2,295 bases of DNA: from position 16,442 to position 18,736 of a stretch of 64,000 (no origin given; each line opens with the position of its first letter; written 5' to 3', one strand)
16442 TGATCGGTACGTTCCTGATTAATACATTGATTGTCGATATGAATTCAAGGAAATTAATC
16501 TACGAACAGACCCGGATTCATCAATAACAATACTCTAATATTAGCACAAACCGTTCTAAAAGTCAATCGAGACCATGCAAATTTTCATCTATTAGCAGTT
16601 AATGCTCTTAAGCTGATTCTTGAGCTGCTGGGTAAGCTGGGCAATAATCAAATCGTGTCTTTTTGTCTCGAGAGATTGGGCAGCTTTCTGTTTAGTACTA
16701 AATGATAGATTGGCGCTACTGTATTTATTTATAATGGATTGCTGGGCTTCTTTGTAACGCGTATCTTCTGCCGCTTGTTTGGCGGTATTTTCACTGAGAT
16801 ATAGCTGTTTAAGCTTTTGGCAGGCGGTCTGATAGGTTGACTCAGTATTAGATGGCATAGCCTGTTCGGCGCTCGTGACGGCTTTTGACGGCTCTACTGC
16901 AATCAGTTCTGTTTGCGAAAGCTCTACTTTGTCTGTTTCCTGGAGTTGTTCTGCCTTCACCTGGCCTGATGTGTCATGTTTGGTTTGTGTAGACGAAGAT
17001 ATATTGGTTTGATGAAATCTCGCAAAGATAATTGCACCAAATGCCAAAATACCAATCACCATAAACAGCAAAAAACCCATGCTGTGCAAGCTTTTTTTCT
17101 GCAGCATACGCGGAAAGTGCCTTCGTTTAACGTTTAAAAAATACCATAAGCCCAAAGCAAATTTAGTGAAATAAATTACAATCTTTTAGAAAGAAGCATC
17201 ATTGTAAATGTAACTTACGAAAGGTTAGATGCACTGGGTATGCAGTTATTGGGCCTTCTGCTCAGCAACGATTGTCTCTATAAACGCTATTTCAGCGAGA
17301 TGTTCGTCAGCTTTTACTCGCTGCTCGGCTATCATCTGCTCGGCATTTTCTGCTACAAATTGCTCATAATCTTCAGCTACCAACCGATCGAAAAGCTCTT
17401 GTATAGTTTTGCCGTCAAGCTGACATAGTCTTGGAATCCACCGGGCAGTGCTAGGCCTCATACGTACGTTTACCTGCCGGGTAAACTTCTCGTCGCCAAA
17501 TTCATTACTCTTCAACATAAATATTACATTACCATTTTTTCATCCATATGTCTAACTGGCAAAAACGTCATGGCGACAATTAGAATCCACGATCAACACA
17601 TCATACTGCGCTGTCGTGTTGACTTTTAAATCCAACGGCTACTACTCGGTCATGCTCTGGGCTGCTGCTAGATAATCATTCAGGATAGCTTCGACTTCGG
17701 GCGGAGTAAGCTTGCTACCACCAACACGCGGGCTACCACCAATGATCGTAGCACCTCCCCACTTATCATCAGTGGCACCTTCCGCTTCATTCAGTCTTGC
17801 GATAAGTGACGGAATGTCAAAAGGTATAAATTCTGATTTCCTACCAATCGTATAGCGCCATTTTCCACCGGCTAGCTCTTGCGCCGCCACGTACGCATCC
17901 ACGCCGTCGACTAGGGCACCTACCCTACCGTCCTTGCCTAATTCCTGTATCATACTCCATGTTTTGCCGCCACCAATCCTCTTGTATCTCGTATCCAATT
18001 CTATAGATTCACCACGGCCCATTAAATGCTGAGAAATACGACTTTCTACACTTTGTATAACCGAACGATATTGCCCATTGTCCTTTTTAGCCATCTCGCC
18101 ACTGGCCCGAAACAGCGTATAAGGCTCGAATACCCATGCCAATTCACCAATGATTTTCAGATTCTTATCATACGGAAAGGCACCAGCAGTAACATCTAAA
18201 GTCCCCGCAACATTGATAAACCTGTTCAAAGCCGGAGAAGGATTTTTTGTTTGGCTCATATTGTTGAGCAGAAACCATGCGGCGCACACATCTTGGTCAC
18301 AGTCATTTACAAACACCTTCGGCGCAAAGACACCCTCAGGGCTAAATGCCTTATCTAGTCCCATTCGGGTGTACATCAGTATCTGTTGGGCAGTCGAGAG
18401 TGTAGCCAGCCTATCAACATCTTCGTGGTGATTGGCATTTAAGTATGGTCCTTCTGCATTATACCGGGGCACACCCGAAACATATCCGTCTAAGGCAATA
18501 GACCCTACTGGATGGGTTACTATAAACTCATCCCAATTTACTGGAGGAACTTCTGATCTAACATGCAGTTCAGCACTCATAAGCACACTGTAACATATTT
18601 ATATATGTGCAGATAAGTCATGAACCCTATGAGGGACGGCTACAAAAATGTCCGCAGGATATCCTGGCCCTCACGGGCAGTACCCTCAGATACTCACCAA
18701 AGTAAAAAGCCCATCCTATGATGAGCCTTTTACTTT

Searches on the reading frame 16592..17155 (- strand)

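Call 6: search_protein_families(library=pfam, proteins=[window:16592-17155:-], max_evalue=0.1)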
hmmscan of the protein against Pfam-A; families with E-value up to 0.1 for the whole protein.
window:16592-17155:- (187 aa): 1 family
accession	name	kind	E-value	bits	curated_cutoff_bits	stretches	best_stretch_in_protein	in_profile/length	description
PF22251.1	PFF1_TM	-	0.059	13.3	32.3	1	18-141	87-214/300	Vacuolar membrane protease, transmembrane domain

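Call 83: search_protein_families(library=ncbifam, proteins=[window:16592-17155:-], max_evalue=0.1)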
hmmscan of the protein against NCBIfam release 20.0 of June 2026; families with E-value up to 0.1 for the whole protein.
window:16592-17155:- (187 aa): 2 families
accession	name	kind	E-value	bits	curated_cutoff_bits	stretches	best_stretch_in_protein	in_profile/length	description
NF035953.1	integrity_Cei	equivalog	0.01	15.6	150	1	30-138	18-124/212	envelope integrity protein Cei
NF000804.0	PRK00055.2-1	equivalog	0.015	14.4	402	1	91-159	214-281/306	ribonuclease Z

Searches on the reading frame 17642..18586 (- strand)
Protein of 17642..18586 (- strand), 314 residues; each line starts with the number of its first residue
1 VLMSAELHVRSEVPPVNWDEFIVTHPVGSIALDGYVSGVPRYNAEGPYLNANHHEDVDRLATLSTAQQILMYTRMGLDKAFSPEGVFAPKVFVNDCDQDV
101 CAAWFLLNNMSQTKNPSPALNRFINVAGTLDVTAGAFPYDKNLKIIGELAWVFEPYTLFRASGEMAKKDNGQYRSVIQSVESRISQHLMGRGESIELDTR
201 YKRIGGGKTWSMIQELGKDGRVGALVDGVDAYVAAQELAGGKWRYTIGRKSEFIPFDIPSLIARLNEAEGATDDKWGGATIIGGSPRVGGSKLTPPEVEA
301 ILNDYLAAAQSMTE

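Call 6: search_protein_families(library=pfam, proteins=[window:17642-18586:-], max_evalue=0.1)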
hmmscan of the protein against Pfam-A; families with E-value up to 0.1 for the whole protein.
window:17642-18586:- (314 aa): 0 families

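Call 7: search_protein_families(library=phrogs, proteins=[window:17642-18586:-], max_evalue=0.1)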
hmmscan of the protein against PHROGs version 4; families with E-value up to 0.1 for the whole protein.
window:17642-18586:- (314 aa): 0 families

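Call 8: search_protein_families(library=padloc, proteins=[window:17642-18586:-], max_evalue=0.1)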
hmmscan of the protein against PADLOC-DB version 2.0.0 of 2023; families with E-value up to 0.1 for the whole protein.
window:17642-18586:- (314 aa): 0 families

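Call 27: find_homologous_proteins(query=window:17642-18586:-)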
Query window:17642-18586:- (314 aa): 687 proteins with E <= 0.001 among 3637 candidates; the best 120 are listed.
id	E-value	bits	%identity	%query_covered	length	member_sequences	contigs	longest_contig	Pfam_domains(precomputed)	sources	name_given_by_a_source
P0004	5.3e-209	711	100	99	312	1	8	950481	-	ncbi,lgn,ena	-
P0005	1.1e-163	562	78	97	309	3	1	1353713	-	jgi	jgi:hypothetical protein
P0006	1.7e-162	558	77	97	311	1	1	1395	-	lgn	-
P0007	1.1e-157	542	77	96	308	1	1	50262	-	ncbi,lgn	-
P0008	7.4e-155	533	73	98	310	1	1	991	-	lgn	-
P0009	4.4e-154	531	75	97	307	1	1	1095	-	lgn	-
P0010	6.4e-154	530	75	97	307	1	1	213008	-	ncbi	-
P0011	3.6e-153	528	72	97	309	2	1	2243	-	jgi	jgi:hypothetical protein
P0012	6.9e-153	527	73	98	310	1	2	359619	-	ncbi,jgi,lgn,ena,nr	ncbi:MAG TPA: hypothetical protein VK694_06385 [Verrucomicrobiae bacterium]|nr:hypothetical protein 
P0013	3.8e-152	524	72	97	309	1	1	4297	-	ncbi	-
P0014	5.2e-152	524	73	97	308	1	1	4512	-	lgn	-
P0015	4.0e-151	521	72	98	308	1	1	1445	-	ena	-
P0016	5.3e-150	517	70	98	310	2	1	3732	-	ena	-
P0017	7.5e-149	513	69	98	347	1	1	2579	-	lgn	-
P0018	8.2e-149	513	73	96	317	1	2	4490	-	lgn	-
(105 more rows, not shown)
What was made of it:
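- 17642..18580 (-): 312-aa protein (the ORF call of 314 aa starts at a GTG at 18586), DHH/DHHA1 phosphoesterase-like. 687 homologues (call 27).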

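Call 28: find_encoding_contigs(protein=P0007, flank=6000, max_places=3)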
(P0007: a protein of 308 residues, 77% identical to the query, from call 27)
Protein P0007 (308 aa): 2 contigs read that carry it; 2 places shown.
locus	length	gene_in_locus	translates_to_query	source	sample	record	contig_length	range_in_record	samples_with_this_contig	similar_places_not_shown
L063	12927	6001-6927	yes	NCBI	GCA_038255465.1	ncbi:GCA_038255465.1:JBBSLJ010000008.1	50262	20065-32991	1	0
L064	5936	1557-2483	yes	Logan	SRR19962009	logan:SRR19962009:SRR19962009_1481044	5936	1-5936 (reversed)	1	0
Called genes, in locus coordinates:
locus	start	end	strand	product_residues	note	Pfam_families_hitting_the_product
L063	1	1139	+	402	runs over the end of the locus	PF00270:DEAD, PF04851:ResIII, PF00271:Helicase_C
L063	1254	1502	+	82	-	-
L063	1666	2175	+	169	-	PF00731:AIRC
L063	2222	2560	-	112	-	-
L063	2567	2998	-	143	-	-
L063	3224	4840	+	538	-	PF02142:MGS, PF01808:AICARFT_IMPCHas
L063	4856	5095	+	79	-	-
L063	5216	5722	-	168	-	PF04977:DivIC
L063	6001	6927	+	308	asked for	-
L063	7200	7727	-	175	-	PF07690:MFS_1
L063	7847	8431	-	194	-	PF07291:MauE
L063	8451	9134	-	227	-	PF04203:Sortase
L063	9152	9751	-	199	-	-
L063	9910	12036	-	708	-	-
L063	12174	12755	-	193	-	-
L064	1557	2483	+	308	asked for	-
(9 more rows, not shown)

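Call 29: find_encoding_contigs(protein=P0005, flank=6000, max_places=3)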
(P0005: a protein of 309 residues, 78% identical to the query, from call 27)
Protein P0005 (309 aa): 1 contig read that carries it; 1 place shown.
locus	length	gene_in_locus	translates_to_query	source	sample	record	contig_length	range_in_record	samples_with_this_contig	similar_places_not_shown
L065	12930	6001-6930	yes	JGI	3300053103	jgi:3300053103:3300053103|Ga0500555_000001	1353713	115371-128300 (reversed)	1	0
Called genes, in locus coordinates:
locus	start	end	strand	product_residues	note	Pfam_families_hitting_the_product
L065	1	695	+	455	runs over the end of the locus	PF08245:Mur_ligase_M, PF02875:Mur_ligase_C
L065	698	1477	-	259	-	PF19420:DDAH_eukar, PF02274:ADI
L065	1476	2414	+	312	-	PF00004:AAA (weak)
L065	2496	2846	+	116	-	-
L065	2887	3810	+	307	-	-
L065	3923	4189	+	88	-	PF00166:Cpn10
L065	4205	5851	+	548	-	PF00118:Cpn60_TCP1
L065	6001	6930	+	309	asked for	-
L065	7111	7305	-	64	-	-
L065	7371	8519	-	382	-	PF00902:TatC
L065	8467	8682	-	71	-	PF02416:TatA_B_E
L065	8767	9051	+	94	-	-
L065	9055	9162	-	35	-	-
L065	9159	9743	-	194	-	PF04203:Sortase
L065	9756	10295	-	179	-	-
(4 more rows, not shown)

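Call 30: find_encoding_contigs(protein=P0010, flank=6000, max_places=3)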
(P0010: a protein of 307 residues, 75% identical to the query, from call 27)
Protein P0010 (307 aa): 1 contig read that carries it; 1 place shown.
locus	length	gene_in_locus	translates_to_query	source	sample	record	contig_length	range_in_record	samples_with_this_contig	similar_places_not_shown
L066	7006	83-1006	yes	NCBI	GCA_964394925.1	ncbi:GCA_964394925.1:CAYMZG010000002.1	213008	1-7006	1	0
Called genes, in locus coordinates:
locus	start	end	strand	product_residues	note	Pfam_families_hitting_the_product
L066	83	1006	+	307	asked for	-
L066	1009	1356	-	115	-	-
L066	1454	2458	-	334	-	PF01207:Dus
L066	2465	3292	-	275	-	-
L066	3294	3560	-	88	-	-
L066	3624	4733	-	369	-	PF12679:ABC2_membrane_2, PF12698:ABC2_membrane_3, PF01061:ABC2_membrane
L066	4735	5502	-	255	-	PF02463:SMC_N (faint), PF00005:ABC_tran, PF13175:AAA_15 (faint), PF13304:AAA_21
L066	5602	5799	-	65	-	-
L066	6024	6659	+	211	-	-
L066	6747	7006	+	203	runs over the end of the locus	-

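Call 56: find_encoding_contigs(protein=P0004, flank=4000, max_places=10)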
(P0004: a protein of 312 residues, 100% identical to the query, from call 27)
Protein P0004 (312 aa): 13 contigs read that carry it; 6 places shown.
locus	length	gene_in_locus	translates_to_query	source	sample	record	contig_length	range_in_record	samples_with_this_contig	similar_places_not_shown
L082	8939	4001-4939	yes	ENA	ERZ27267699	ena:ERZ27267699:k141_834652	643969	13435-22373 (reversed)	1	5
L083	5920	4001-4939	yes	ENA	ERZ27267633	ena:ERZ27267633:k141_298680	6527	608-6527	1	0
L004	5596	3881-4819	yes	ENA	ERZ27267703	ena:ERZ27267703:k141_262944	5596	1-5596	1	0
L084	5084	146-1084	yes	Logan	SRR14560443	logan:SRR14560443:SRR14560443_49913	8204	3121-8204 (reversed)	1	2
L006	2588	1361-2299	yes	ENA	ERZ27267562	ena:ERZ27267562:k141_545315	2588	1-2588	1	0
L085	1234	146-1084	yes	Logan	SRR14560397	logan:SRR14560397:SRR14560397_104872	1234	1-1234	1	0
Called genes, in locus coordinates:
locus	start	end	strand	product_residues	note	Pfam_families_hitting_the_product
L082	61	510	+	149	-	PF00293:NUDIX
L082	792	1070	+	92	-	-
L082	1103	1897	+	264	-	PF00398:RrnaAD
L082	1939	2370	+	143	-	PF12802:MarR_2, PF01047:MarR, PF13412:HTH_24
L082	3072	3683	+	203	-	-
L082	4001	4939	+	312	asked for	-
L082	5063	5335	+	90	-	-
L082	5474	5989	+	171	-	-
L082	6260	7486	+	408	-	PF00270:DEAD, PF04851:ResIII, PF00271:Helicase_C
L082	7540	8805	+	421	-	PF01204:Trehalase, PF22422:MGH1-like_GH, PF01204:Trehalase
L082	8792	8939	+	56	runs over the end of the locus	-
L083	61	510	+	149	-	PF00293:NUDIX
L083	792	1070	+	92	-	-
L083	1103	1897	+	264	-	PF00398:RrnaAD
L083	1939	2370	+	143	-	PF12802:MarR_2, PF01047:MarR, PF13412:HTH_24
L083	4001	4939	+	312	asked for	-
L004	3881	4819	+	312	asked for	-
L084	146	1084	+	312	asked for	-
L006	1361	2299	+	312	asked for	-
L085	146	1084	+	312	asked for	-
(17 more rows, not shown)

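Call 64: search_solved_structures(query=A3, max_evalue=1)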
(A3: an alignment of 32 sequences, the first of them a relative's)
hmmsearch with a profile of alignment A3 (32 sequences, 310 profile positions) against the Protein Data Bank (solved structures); distinct sequences matched with E-value up to 1: 2.
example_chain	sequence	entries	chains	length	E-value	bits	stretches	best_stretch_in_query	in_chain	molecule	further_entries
9up5_A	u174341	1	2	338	0.27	13.7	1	168-277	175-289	Lipopolysaccharide assembly protein B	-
9g7g_A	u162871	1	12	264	0.92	12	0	214-251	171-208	PaJOS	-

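Call 67: predict_structure(alignment_id=A3)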
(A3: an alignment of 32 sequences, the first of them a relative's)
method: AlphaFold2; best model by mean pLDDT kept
length: 312 residues; sequences in the alignment: 32
mean_pLDDT: 92.5   pTM: 0.88
mean pLDDT of the five models: 92.5, 92.4, 92.0, 91.4, 89.9
residues with pLDDT >= 90: 236; 70-90: 69; 50-70: 7; < 50: 0
segments of 3 or more residues with pLDDT < 50: none
pLDDT, mean of each block of 10 residues (from residue 1): 91 96 98 94 95 86 98 95 91 95 97 97 95 86 95 91 91 98 98 94 96 91 93 91 92 92 89 81 76 97 91 72
secondary structure, 60 per line:
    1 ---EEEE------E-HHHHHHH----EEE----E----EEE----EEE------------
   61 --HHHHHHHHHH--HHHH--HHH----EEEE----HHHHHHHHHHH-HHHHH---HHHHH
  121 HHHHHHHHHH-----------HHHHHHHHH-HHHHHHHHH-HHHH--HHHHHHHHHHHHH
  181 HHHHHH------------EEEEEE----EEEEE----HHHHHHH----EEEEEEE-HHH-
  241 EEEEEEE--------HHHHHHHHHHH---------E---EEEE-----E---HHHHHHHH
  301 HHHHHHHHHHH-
elements in order: E4-7 H16-22 E27-29 E39-41 E46-48 H63-72 H75-78 E88-91 H96-106 H108-112 H116-130 H142-150 H152-160 H162-165 H168-186 E199-204 E209-213 H218-224 E229-235 E241-247 H256-266 E280-283 H293-311
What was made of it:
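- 17642..18580 (-): AlphaFold2 pLDDT 92.5 (call 67).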

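Call 70: fold_search(model_id=the predicted structure, library=pdb)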
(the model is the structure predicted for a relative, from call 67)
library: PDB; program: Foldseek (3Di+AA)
matches with E <= 10: 456; with E <= 0.001: 2
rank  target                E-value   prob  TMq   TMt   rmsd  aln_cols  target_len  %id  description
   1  8a8k_A                2.9e-04  0.99  0.35  0.35  11.9       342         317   12  PAP phosphatase from Methanothermococcus thermolithotrophicus refined to 3.1 A (released 2023-04-26)
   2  8a8k_B                3.1e-04  0.99  0.34  0.34  11.8       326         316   12  PAP phosphatase from Methanothermococcus thermolithotrophicus refined to 3.1 A (released 2023-04-26)
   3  5jju_A                1.7e-03  0.91  0.30  0.29  13.5       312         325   10  Crystal structure of Rv2837c complexed with 5'-pApA and 5'-AMP (released 2016-05-04)
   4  5o7f_A                1.8e-03  0.91  0.31  0.30  13.6       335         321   12  Structure of the inactive T.maritima PDE (TM1595) D80N D154N mutant with GMP and Mn2+ (released 2017-10-25)
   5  5o7f_B                2.6e-03  0.91  0.27  0.26  14.2       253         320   14  Structure of the inactive T.maritima PDE (TM1595) D80N D154N mutant with GMP and Mn2+ (released 2017-10-25)
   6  9r7o_A                2.6e-03  0.91  0.28  0.28  15.2       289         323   11  DhhP of Borrelia burgdorferi in complex with AMP (released 2026-01-21)
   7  5o4z                  3.1e-03  0.91  0.32  0.31  12.8       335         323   12  Structure of the inactive T.maritima PDE (TM1595) D80N D154N mutant with substrate 5'-pApA (released 2017-10-25)
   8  5o1u_B                3.1e-03  0.87  0.31  0.30  13.7       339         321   13  Structure of wildtype T.maritima PDE (TM1595) with AMP and Mn2+ (released 2017-10-25)
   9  9r7o_C                4.4e-03  0.92  0.30  0.30  15.0       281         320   11  DhhP of Borrelia burgdorferi in complex with AMP (released 2026-01-21)
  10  5o25_B                5.0e-03  0.89  0.30  0.29  13.6       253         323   14  Structure of wildtype T.maritima PDE (TM1595) in ligand-free state (released 2017-10-25)
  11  5xt3_A                5.3e-03  0.87  0.33  0.31  12.1       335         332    9  The catalytic domain of GdpP with c-di-GMP (released 2018-01-31)
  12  6now_A                6.8e-03  0.96  0.25  0.37  12.8       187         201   13  Human Mitochondrial Alanyl-tRNA Synthetase C-Ala domain (released 2020-01-22)
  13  9r99_A                9.1e-03  0.80  0.27  0.26  14.3       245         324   11  DhhP of Borrelia burgdorferi in complex with MD1252 (released 2026-01-21)
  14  5o1u_A                1.1e-02  0.72  0.28  0.27  13.9       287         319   14  Structure of wildtype T.maritima PDE (TM1595) with AMP and Mn2+ (released 2017-10-25)
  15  5xsp_B                1.1e-02  0.69  0.29  0.28  12.4       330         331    9  The catalytic domain of GdpP with 5'-pApA (released 2018-01-31)
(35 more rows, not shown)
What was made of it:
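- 17642..18580 (-): Foldseek top hits are pAp phosphatase, NrnA-type phosphodiesterases, GdpP and RecJ (call 70).
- The 312-aa gene behaves like a resident gene (calls 27-30, 70).
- Tried and rejected: It has a DHH phosphoesterase fold (call 70).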

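Call 83: search_protein_families(library=ncbifam, proteins=[P0004], max_evalue=0.1)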
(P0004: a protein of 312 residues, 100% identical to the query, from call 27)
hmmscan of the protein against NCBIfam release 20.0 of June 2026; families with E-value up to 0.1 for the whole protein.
P0004 (312 aa): 0 families
